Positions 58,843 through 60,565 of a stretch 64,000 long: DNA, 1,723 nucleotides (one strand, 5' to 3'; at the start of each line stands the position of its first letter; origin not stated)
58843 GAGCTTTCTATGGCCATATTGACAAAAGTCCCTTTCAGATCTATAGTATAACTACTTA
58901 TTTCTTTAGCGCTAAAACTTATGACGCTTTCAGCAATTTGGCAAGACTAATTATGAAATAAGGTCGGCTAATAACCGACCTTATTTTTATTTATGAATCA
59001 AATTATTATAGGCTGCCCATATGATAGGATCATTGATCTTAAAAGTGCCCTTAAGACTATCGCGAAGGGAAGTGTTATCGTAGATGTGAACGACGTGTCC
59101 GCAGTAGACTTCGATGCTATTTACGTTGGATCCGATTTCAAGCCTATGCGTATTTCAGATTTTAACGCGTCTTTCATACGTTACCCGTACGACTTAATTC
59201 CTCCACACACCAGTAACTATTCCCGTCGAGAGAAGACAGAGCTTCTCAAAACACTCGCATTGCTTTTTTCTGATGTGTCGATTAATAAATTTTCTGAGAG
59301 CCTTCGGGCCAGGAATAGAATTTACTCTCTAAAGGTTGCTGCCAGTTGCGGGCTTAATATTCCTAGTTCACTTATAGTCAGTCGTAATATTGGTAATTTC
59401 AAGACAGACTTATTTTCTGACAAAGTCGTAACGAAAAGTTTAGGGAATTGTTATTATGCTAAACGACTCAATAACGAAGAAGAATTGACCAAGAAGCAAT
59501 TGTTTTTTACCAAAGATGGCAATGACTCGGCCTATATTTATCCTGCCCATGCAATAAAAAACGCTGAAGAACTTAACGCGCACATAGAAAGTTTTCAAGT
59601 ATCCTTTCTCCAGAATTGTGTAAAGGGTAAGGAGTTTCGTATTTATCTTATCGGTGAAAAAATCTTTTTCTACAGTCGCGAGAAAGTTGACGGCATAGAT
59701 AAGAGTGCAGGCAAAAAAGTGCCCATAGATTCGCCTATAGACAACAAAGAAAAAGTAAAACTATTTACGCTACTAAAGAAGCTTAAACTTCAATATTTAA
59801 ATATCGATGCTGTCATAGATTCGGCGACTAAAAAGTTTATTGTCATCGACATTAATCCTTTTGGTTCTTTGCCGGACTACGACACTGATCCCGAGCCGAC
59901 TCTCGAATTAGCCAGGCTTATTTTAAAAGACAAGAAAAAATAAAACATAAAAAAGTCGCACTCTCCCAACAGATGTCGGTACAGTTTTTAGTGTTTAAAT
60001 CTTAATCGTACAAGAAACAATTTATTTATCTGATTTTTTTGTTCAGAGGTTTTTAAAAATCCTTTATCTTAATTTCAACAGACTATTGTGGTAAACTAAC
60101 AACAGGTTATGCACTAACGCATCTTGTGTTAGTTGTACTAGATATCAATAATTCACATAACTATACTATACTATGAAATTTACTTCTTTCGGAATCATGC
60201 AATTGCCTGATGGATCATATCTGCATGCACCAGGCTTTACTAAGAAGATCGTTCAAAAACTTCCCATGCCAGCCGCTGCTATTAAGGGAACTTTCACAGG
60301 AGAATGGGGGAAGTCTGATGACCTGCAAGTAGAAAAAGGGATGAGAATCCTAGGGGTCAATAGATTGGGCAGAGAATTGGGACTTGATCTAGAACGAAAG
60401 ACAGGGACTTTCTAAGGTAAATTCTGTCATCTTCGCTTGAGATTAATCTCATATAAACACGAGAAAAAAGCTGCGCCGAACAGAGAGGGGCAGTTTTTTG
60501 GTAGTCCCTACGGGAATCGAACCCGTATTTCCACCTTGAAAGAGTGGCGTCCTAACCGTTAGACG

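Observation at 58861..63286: AT-rich block: ATP-grasp ligase, three related small proteins, embedded tRNA-Glu and an ABC-2 exporter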

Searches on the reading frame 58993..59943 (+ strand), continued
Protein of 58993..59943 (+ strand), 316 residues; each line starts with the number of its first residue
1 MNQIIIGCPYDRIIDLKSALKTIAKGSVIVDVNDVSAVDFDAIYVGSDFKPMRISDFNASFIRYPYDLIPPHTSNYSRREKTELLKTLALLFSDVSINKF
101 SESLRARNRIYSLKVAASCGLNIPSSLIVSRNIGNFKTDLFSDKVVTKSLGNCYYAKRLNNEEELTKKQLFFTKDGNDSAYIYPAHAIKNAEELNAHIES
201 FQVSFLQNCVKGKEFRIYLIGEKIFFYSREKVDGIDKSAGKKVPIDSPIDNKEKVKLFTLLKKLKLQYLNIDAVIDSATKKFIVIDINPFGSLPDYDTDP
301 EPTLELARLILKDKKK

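Call 43: predict_structure(alignment_id=A1)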
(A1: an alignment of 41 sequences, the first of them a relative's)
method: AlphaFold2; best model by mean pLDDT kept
length: 316 residues; sequences in the alignment: 41
mean_pLDDT: 91.0   pTM: 0.89
mean pLDDT of the five models: 91.0, 89.9, 89.5, 89.5, 86.5
residues with pLDDT >= 90: 228; 70-90: 74; 50-70: 12; < 50: 2
segments of 3 or more residues with pLDDT < 50: none
pLDDT, mean of each block of 10 residues (from residue 1): 91 91 94 97 98 97 77 81 94 96 94 98 96 75 87 87 88 82 91 91 94 97 96 74 94 98 98 97 96 93 97 68
secondary structure, 60 per line:
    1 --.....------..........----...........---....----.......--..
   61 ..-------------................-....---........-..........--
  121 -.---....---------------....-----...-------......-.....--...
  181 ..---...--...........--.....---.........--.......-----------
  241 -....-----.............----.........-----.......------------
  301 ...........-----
elements in order: E3-7 H14-23 E28-31 E35-38 E42-45 E50-53 E59-62 H76-91 H100-107 H109-118 E126-129 E145-148 E154-156 H164-169 E171-175 E178-182 E186-188 H191-201 E204-208 E212-220 E223-229 E242-245 H251-263 E268-276 E282-288 H301-311

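Call 47: fold_search(model_id=the predicted structure, library=pdb)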
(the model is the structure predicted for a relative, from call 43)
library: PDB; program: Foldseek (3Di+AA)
matches with E <= 10: 1009; with E <= 0.001: 364
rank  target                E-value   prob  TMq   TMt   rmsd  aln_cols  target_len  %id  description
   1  5ig9_H                8.3e-17  1.00  0.71  0.72   4.9       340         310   16  Crystal structure of macrocyclase MdnC bound with precursor peptide MdnA from Microcystis aeruginosa MRC (released 2016-09-21)
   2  5ig9_C                1.8e-16  1.00  0.66  0.67   6.3       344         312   16  Crystal structure of macrocyclase MdnC bound with precursor peptide MdnA from Microcystis aeruginosa MRC (released 2016-09-21)
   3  5ig9_A                2.4e-16  1.00  0.69  0.68   6.7       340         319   16  Crystal structure of macrocyclase MdnC bound with precursor peptide MdnA from Microcystis aeruginosa MRC (released 2016-09-21)
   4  5ig9_G                2.8e-16  1.00  0.69  0.70   6.0       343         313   17  Crystal structure of macrocyclase MdnC bound with precursor peptide MdnA from Microcystis aeruginosa MRC (released 2016-09-21)
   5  5ig9_D                3.0e-16  1.00  0.68  0.70   5.2       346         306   17  Crystal structure of macrocyclase MdnC bound with precursor peptide MdnA from Microcystis aeruginosa MRC (released 2016-09-21)
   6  5ig9_B                4.0e-16  1.00  0.67  0.70   5.3       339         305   17  Crystal structure of macrocyclase MdnC bound with precursor peptide MdnA from Microcystis aeruginosa MRC (released 2016-09-21)
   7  5ig9_E                6.1e-16  1.00  0.65  0.66   6.7       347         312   18  Crystal structure of macrocyclase MdnC bound with precursor peptide MdnA from Microcystis aeruginosa MRC (released 2016-09-21)
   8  7mgv_A                8.6e-16  1.00  0.68  0.65   5.5       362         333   16  Chryseobacterium gregarium RiPP-associated ATP-grasp ligase in complex with ADP, and a leader and core peptide (released 2021-06-23)
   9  5ig9_F                1.1e-15  1.00  0.68  0.71   5.1       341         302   17  Crystal structure of macrocyclase MdnC bound with precursor peptide MdnA from Microcystis aeruginosa MRC (released 2016-09-21)
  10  7m4s_A                1.3e-15  1.00  0.67  0.68   6.3       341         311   16  Crystal structure of macrocyclase AMdnB from Anabaena sp. PCC 7120 (released 2021-11-03)
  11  7dro_A                1.4e-14  1.00  0.61  0.64   5.4       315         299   16  Structure of ATP-grasp ligase PsnB complexed with minimal precursor (released 2021-09-08)
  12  7m4s_B                1.5e-14  1.00  0.66  0.67   5.8       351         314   14  Crystal structure of macrocyclase AMdnB from Anabaena sp. PCC 7120 (released 2021-11-03)
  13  7dro_C                2.4e-14  1.00  0.64  0.67   5.4       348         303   15  Structure of ATP-grasp ligase PsnB complexed with minimal precursor (released 2021-09-08)
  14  7dro_E                2.6e-14  1.00  0.64  0.68   5.6       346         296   14  Structure of ATP-grasp ligase PsnB complexed with minimal precursor (released 2021-09-08)
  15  7drm_A                3.2e-14  1.00  0.64  0.65   5.8       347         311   15  Structure of ATP-grasp ligase PsnB complexed with minimal precursor, Mg, and ADP (released 2021-09-08)
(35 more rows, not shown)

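Call 50: search_protein_representatives(alignment_id=A1)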
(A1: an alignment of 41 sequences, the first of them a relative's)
Query: 41 sequences, 313 profile positions. Proteins with E-value up to 0.001 (for the whole library): 2950; up to 1e-10: 102; up to 1e-30: 44. The best 150 are listed.
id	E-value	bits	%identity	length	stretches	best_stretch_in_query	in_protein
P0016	2.6e-116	404.2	-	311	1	1-311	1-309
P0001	5.2e-113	393.4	-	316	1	1-312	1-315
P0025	6.5e-113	393.1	-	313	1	1-310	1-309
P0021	4.3e-111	387.1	-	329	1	3-309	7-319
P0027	5.1e-110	383.5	-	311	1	1-311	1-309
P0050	3.1e-108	377.7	-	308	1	1-310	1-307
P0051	3.4e-108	377.6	-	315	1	1-310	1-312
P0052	3.6e-108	377.5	-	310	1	1-309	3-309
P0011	5.3e-108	376.9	-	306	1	1-309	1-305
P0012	8.1e-108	376.3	-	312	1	1-310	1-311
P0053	1.9e-107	375.1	-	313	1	1-309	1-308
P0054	3.9e-107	374.1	-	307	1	1-308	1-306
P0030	1.8e-106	371.9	-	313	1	1-310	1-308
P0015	2.0e-106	371.8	-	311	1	1-310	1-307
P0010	2.4e-105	368.2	-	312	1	1-308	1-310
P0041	8.6e-93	327.0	-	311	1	1-311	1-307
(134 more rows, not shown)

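Call 52: search_protein_families(library=ncbifam, alignment_id=A3, max_evalue=0.00001)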
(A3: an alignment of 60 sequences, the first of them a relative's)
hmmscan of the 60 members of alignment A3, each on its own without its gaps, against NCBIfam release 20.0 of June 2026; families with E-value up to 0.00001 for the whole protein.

A. member 1, P0080 (313 aa): 5 families
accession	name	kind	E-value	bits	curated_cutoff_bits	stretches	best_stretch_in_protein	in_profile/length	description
TIGR04187.1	GRASP_SAV_5884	subfamily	5.4e-31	108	350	1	3-306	3-308/312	ATP-grasp ribosomal peptide maturase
TIGR04185.1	ATPgraspMvdC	equivalog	3.7e-25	88.7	425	1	54-306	63-313/318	MvdC family ATP-grasp ribosomal peptide maturase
TIGR04192.1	GRASP_w_spasm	equivalog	7.8e-16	58.3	230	1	4-306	3-315/318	grasp-with-spasm system ATP-grasp peptide maturase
TIGR04184.1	ATPgraspMvdD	equivalog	9e-15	54.6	475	1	85-306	94-316/321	MvdD family ATP-grasp ribosomal peptide maturase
TIGR00768.1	rimK_fam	subfamily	1.6e-07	31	143.4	1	104-306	76-273/276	RimK family alpha-L-glutamate ligase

B. families by the number of members that match (of 60 scanned): 10 families
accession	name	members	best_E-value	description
TIGR04187.1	GRASP_SAV_5884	60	4.7e-83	ATP-grasp ribosomal peptide maturase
TIGR04185.1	ATPgraspMvdC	60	1.2e-67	MvdC family ATP-grasp ribosomal peptide maturase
TIGR04184.1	ATPgraspMvdD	60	1.1e-66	MvdD family ATP-grasp ribosomal peptide maturase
TIGR04192.1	GRASP_w_spasm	58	4e-95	grasp-with-spasm system ATP-grasp peptide maturase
TIGR00768.1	rimK_fam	42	2.8e-18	RimK family alpha-L-glutamate ligase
NF040720.1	MptN_Meth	34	1.1e-17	tetrahydromethanopterin:alpha-L-glutamate ligase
TIGR02144.1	LysX_arch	15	7.5e-12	lysine biosynthesis protein LysX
NF005315.0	PRK06849.1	4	6.9e-09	hypothetical protein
NF009110.0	PRK12458.1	1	1.6e-06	glutathione synthetase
NF007764.0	PRK10446.1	1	5.2e-06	30S ribosomal protein S6--L-glutamate ligase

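Call 56: search_protein_families(library=pfam, proteins=[L001:3568-4845:+, L008:4897-5460:+, L012:3962-5008:+, L012:5005-6237:+, L015:5945-6685:+], max_evalue=0.01)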
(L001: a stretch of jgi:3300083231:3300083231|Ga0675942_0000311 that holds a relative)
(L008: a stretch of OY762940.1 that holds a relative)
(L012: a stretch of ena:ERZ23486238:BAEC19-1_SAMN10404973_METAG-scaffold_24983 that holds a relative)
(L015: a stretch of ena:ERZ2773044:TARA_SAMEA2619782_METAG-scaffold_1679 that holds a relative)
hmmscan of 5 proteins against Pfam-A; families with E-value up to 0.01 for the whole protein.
L001:3568-4845:+ (425 aa): 2 families
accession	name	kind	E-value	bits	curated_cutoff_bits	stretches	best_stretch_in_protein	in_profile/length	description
PF04055.27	Radical_SAM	-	0.00029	21.5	29.5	1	78-210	4-121/166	Radical SAM superfamily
PF13353.11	Fer4_12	-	0.0079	16.9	22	0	79-132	13-65/137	4Fe-4S single cluster domain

L008:4897-5460:+ (187 aa): 2 families
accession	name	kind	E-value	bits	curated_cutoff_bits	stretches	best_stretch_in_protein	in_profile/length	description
PF04055.27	Radical_SAM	-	1.6e-10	41.9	29.5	1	17-105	3-99/166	Radical SAM superfamily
PF13353.11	Fer4_12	-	4.1e-05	24.3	22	1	16-89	10-83/137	4Fe-4S single cluster domain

L012:3962-5008:+ (348 aa): 1 family
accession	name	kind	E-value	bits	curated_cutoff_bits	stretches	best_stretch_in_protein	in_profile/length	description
PF00754.31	F5_F8_type_C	-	0.002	18.7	28.2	0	281-320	68-111/127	F5/8 type C domain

L012:5005-6237:+ (410 aa): 0 families

L015:5945-6685:+ (246 aa): 3 families
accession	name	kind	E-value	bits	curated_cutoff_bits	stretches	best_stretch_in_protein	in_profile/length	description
PF00196.25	GerE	-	3.8e-10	39.7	23.5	1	10-62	2-54/57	Bacterial regulatory proteins, luxR family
PF08281.18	Sigma70_r4_2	-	0.00023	21.2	25.7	1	25-49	26-50/54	Sigma-70, region 4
PF13412.12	HTH_24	-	0.005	16.8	21.9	0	26-47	18-39/48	Winged helix-turn-helix DNA-binding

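Call 72: find_encoding_contigs(protein=P0003, flank=4000, max_places=1)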
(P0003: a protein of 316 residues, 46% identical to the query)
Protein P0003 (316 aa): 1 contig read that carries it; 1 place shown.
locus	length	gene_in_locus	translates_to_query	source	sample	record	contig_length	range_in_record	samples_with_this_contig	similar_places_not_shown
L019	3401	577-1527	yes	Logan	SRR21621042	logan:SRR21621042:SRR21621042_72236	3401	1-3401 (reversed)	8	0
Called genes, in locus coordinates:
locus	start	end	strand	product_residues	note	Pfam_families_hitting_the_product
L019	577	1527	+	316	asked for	-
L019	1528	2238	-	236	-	PF13489:Methyltransf_23, PF01209:Ubie_methyltran (faint), PF02353:CMAS (weak), PF13847:Methyltransf_31, PF08241:Methyltransf_11, PF08242:Methyltransf_12, PF13649:Methyltransf_25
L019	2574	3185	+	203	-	PF01872:RibD_C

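Call 73: find_encoding_contigs(protein=P0010, flank=5000, max_places=1)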
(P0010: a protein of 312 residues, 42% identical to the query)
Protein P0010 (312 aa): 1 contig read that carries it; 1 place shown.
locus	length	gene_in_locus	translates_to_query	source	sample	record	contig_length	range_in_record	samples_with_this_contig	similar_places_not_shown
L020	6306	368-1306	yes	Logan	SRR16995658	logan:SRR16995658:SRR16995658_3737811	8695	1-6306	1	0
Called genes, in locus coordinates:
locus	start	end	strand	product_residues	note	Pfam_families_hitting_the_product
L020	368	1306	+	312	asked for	-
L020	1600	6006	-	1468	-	-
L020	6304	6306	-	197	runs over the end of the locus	PF01195:Pept_tRNA_hydro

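Call 74: find_encoding_contigs(protein=P0016, flank=5000, max_places=1)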
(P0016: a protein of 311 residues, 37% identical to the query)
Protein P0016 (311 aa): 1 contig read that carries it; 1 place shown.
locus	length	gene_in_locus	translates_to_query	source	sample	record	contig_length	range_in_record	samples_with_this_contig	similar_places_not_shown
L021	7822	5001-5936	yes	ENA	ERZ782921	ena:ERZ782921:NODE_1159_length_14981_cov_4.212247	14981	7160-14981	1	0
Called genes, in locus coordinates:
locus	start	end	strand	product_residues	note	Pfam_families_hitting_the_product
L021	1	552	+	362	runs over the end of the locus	-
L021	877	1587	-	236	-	PF01551:Peptidase_M23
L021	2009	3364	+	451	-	-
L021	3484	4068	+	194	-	-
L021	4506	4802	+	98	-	-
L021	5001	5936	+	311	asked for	-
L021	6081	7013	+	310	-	PF02811:PHP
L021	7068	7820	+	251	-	?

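Call 95: search_dna_similar(query=window:58993-59943:+, collection=plasmids, mode=protein, max_evalue=1e-8, max_rows=15)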
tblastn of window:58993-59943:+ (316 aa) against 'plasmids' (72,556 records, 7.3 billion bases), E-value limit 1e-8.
No match.

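Call 96: search_dna_similar(query=window:58993-59943:+, collection=phages, mode=protein, max_evalue=1e-8, max_rows=15)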
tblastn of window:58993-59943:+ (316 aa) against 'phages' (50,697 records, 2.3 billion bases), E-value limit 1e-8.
No match.

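Call 97: find_related_loci(query=A1, collection=viral_contigs, flank=4000)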
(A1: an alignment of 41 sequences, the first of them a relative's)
Query A1 (316 aa) in viral_contigs; peptide patterns used: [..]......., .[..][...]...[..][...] (x = any residue, [..] = any of these).
64 stretches matched a pattern, but none encodes a relative of the query by tblastn (E <= 1e-3).

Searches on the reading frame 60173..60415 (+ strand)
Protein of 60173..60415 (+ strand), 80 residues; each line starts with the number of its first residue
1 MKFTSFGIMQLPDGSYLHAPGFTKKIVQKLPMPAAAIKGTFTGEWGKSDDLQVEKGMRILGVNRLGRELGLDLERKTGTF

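Call 4: search_protein_families(library=pfam, proteins=[window:60173-60415:+], max_evalue=1)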
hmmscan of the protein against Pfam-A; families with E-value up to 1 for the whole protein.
window:60173-60415:+ (80 aa): 0 families

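Call 5: search_protein_families(library=ncbifam, proteins=[window:60173-60415:+], max_evalue=1)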
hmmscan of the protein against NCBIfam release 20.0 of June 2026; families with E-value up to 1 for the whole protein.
window:60173-60415:+ (80 aa): 0 families

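Call 25: list_cluster_members(proteins=[window:60173-60415:+, window:60710-60877:+, window:61055-61318:+, window:61446-62444:+, window:62450-63286:+, window:56625-58820:+])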
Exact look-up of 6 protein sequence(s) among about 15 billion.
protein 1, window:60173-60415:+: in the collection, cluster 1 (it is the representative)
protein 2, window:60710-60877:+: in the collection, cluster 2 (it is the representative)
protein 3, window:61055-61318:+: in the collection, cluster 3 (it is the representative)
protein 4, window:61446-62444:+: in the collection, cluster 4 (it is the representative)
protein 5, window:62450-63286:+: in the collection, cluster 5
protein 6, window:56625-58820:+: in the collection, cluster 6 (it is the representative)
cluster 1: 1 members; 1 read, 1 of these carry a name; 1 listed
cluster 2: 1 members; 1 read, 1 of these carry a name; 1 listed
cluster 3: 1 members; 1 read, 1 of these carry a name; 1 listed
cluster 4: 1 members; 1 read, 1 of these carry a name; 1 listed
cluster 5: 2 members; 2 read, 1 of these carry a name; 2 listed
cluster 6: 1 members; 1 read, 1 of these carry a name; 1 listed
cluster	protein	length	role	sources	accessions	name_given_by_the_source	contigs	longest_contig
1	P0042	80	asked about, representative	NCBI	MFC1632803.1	hypothetical protein ACFL1U_01505 [Patescibacteria group bacterium]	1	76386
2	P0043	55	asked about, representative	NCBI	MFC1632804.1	hypothetical protein ACFL1U_01515 [Patescibacteria group bacterium]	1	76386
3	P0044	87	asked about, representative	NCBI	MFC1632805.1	hypothetical protein ACFL1U_01520 [Patescibacteria group bacterium]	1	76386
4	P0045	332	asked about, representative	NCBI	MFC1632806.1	ABC transporter ATP-binding protein [Patescibacteria group bacterium]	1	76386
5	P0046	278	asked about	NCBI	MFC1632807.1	ABC transporter permease [Patescibacteria group bacterium]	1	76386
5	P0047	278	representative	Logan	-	-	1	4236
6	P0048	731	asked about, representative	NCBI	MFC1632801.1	carboxypeptidase-like regulatory domain-containing protein [Patescibacteria group ...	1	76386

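Call 26: find_homologous_proteins(query=window:60173-60415:+, max_evalue=0.1)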
Query window:60173-60415:+ (80 aa): 1 proteins with E <= 0.1 among 2 candidates.
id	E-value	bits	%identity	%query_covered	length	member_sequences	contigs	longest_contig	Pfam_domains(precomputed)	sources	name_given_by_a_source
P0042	1.9e-46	173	100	100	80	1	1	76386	-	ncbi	ncbi:hypothetical protein ACFL1U_01505 [Patescibacteria group bacterium]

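Call 27: find_encoding_contigs(protein=P0047, flank=5000, max_places=3)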
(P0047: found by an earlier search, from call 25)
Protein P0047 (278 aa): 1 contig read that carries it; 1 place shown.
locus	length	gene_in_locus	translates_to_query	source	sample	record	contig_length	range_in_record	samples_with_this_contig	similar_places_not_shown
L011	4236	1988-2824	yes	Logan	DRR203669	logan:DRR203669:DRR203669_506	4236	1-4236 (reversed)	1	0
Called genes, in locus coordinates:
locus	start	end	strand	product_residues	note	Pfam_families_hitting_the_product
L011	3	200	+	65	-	?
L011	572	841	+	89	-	-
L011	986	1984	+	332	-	PF13476:AAA_23 (weak), PF00005:ABC_tran, PF02463:SMC_N (faint), PF13304:AAA_21 (weak)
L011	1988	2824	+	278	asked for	PF01061:ABC2_membrane, PF12698:ABC2_membrane_3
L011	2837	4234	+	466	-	?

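Call 37: search_protein_families(library=padloc, proteins=[window:60173-60415:+], max_evalue=0.1)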
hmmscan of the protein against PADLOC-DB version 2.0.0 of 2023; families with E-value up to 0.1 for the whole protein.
window:60173-60415:+ (80 aa): 0 families

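Call 38: search_protein_families(library=phrogs, proteins=[window:60173-60415:+], max_evalue=0.1)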
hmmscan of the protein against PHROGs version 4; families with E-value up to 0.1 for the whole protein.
window:60173-60415:+ (80 aa): 0 families

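Call 56: search_protein_families(library=pfam, proteins=[L011:2837-4234:+], max_evalue=0.01)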
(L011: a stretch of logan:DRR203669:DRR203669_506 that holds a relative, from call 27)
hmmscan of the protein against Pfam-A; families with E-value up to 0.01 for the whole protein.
L011:2837-4234:+ (466 aa): 3 families
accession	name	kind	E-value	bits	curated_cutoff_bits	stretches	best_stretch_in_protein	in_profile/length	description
PF01095.25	Pectinesterase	-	7.5e-06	25.3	27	1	91-178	9-98/298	Pectinesterase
PF13229.12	Beta_helix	-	0.00046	20.3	25.9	1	224-331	46-154/158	Right handed beta helix region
PF07602.17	DUF1565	-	0.0042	16.9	20.3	0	87-293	8-197/257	Protein of unknown function (DUF1565)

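Call 76: predict_structure(protein=window:60173-60415:+)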
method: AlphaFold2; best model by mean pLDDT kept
length: 80 residues; sequences in the alignment: 1
mean_pLDDT: 50.0   pTM: 0.30
mean pLDDT of the five models: 50.0, 43.5, 39.8, 36.9, 35.2
residues with pLDDT >= 90: 0; 70-90: 0; 50-70: 45; < 50: 35
segments of 3 or more residues with pLDDT < 50: 1-5, 37-58, 74-80
pLDDT, mean of each block of 10 residues (from residue 1): 45 58 57 52 44 46 57 40
secondary structure, 60 per line:
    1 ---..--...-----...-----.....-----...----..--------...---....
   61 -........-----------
elements in order: E8-10 E16-18 H24-28 E34-36 E51-53 E57-60 H62-69
